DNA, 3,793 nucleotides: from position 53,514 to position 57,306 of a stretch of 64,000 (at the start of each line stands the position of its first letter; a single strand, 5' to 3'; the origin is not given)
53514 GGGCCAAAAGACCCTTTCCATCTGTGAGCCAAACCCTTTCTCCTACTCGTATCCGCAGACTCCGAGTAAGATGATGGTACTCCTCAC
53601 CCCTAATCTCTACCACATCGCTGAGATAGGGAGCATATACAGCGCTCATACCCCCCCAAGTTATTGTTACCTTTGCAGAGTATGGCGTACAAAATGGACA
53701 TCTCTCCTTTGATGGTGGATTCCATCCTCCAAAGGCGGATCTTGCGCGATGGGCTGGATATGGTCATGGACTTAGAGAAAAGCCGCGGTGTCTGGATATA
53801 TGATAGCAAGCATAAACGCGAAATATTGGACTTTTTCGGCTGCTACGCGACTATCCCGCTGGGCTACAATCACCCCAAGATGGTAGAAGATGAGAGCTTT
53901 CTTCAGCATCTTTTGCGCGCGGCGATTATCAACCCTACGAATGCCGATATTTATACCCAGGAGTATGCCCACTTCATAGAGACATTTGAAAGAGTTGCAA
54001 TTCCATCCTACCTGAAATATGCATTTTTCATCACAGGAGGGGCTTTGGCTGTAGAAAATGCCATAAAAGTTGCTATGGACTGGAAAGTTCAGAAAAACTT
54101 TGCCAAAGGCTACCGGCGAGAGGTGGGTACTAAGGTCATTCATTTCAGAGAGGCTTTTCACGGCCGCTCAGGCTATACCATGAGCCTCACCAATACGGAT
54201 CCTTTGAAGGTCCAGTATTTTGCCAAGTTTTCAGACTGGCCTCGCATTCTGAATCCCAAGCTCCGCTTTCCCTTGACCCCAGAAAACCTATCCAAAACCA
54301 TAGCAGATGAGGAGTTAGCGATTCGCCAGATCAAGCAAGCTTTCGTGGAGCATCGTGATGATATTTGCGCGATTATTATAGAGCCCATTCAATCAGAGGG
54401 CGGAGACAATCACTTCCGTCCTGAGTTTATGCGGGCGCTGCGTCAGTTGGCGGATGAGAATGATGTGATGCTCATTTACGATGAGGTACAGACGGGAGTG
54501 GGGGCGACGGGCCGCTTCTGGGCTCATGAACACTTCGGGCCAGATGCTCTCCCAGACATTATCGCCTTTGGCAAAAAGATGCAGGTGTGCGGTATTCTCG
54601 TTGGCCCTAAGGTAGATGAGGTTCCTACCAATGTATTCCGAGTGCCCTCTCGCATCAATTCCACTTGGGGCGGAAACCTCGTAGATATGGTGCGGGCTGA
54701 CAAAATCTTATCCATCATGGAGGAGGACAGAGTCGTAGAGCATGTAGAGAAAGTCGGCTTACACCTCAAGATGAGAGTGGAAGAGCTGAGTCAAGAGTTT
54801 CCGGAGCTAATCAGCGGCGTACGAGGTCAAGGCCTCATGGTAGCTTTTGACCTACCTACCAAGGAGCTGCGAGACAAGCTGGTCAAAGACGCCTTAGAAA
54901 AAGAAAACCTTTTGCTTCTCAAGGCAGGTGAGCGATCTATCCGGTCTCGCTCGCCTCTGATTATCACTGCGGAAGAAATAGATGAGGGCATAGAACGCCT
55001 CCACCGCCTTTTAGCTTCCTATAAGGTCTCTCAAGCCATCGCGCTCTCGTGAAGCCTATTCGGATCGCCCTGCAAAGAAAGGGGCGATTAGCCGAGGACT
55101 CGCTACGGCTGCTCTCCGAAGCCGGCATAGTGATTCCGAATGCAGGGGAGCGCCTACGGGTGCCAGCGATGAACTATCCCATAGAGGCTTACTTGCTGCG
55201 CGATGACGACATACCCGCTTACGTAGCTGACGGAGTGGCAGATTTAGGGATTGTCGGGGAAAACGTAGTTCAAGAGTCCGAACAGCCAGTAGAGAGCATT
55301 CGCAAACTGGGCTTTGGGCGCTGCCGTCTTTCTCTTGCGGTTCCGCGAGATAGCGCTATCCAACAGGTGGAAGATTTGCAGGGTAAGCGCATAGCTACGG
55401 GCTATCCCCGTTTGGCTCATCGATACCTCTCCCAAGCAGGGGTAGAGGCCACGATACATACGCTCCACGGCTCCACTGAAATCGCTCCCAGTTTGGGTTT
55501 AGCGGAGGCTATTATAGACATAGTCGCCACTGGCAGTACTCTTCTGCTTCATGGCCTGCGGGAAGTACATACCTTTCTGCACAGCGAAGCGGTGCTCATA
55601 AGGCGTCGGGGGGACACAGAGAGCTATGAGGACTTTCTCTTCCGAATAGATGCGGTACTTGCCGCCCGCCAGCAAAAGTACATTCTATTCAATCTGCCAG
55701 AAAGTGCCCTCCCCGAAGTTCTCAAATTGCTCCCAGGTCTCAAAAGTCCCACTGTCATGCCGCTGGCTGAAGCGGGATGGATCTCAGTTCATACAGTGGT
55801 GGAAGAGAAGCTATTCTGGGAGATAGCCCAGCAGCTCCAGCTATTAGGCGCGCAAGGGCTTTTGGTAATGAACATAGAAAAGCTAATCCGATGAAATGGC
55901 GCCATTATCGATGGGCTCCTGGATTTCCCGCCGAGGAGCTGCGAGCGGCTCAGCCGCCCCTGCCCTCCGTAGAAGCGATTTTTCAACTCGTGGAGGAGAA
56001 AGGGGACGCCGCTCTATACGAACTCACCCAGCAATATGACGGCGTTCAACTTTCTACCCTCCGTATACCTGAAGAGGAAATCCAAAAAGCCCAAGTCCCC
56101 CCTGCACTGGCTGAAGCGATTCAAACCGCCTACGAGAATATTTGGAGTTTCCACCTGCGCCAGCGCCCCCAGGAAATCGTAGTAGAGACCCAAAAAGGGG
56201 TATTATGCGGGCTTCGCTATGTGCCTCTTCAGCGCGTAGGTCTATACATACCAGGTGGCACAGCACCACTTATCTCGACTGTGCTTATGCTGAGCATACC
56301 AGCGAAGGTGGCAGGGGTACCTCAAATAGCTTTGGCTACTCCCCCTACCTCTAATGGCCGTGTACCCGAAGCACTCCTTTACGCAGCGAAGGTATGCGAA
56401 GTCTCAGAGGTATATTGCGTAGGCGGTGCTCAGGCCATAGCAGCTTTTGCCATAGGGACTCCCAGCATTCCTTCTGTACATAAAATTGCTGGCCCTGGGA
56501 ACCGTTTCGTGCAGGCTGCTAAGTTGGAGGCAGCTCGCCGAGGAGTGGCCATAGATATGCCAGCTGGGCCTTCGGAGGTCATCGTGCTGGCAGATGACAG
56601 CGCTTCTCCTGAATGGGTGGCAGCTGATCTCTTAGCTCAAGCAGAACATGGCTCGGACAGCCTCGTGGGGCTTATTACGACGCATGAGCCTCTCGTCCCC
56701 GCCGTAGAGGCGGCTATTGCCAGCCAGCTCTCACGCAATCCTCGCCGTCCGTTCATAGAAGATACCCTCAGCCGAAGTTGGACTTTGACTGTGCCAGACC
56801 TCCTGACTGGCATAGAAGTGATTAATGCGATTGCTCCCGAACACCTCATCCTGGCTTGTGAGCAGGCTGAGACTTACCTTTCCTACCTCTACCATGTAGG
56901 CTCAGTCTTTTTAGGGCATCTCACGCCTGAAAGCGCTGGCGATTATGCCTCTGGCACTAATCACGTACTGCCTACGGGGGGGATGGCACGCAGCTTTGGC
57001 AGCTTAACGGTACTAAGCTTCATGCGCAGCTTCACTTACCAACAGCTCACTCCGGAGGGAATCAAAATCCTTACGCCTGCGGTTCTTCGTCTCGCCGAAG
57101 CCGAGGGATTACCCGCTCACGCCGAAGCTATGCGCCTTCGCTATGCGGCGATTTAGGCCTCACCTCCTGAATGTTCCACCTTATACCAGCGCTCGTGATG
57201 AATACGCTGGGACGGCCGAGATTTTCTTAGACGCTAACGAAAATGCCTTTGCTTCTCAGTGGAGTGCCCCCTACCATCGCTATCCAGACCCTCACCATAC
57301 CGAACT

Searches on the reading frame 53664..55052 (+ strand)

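Call 88: search_protein_families(library=pfam, proteins=[window:53664-55052:+], max_evalue=0.00001)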
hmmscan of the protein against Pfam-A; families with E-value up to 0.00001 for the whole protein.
window:53664-55052:+ (462 aa): 1 family
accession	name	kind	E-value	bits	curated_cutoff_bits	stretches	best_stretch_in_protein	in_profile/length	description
PF00202.27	Aminotran_3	-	6.6e-82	275.8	30.5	1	32-449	8-402/403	Aminotransferase class-III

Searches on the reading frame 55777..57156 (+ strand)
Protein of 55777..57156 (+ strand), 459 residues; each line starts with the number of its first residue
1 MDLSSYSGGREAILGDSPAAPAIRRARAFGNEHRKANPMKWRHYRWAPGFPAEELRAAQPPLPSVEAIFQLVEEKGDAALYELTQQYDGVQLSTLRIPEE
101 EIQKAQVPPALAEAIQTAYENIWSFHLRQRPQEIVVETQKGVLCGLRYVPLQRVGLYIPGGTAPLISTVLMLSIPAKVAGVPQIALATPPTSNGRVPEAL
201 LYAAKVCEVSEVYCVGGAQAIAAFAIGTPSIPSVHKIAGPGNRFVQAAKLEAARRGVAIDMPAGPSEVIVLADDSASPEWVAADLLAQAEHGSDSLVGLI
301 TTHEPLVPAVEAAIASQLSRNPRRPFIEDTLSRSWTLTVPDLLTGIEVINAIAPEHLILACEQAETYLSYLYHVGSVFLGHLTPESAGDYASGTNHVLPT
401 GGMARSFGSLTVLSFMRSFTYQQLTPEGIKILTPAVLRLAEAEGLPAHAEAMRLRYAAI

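Call 88: search_protein_families(library=pfam, proteins=[window:55777-57156:+], max_evalue=0.00001)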
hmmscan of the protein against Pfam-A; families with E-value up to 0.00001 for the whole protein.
window:55777-57156:+ (459 aa): 1 family
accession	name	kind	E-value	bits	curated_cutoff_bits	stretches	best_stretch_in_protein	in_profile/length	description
PF00815.25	Histidinol_dh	-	2.2e-149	498.4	27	1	63-455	13-410/411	Histidinol dehydrogenase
